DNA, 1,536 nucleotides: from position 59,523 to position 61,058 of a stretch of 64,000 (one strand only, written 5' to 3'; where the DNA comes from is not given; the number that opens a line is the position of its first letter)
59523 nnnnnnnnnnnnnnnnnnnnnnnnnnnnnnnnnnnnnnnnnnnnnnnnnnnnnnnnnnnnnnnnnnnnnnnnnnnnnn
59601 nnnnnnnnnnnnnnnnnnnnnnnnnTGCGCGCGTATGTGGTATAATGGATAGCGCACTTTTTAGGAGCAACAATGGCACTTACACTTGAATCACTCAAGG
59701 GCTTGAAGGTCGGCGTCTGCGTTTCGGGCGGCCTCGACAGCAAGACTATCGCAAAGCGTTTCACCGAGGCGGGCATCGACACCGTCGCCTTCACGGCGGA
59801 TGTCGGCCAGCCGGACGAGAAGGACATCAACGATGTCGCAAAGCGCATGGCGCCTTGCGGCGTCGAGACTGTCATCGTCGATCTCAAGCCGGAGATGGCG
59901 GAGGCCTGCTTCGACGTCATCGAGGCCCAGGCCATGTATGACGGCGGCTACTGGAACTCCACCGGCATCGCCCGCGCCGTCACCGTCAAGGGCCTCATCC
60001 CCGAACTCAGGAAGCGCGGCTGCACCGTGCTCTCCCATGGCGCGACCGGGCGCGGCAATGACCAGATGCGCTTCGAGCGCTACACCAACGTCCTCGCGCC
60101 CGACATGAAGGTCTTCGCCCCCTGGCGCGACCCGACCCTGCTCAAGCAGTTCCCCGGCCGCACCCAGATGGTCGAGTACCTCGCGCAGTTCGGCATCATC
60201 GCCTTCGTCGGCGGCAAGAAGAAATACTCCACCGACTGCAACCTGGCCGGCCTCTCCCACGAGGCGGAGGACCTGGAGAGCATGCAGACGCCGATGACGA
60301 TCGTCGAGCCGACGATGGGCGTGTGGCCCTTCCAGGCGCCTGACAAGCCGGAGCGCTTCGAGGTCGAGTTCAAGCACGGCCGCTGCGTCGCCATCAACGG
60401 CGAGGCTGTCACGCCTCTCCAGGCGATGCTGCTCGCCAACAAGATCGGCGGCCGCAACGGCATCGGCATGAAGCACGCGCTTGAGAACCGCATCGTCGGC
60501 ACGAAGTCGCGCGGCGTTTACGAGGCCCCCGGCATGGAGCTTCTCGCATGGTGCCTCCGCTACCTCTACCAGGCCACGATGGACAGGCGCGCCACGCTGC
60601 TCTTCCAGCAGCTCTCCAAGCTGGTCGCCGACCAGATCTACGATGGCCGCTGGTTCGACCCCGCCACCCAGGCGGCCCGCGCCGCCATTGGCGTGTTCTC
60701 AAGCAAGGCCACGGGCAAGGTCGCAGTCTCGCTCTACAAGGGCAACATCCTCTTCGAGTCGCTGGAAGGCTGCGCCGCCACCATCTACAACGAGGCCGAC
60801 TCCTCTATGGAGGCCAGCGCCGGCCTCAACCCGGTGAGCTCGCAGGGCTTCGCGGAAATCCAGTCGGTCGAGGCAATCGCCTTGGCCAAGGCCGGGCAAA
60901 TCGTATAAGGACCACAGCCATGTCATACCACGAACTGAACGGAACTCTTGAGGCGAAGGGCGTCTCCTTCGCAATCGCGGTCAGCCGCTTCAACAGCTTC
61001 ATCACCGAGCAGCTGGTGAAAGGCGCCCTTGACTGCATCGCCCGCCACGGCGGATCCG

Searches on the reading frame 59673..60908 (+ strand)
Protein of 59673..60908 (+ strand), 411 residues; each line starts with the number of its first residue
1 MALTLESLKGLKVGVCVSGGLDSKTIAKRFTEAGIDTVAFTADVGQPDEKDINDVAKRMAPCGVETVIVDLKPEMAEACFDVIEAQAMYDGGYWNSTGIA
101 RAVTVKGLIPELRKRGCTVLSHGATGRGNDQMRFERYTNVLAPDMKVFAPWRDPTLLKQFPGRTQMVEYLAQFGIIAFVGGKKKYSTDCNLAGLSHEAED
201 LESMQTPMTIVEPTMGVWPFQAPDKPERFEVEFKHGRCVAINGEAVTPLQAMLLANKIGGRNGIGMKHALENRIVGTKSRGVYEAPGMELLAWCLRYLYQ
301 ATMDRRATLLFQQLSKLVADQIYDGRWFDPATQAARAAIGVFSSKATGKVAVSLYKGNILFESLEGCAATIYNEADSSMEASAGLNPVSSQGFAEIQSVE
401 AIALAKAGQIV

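Call 29: search_protein_families(library=pfam, proteins=[window:59673-60908:+], max_evalue=0.001)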
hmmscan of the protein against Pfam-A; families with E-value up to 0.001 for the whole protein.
window:59673-60908:+ (411 aa): 3 families
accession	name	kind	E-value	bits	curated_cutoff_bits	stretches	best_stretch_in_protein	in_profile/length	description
PF20979.2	Arginosuc_syn_C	-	1.4e-41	142.9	27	1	185-401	1-216/219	Arginosuccinate synthase C-terminal domain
PF00764.25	Arginosuc_synth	-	3.6e-34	118.6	27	1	13-175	2-161/162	Arginosuccinate synthase N-terminal HUP domain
PF00733.27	Asn_synthase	-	0.00018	21.7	21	1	12-101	19-107/354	Asparagine synthase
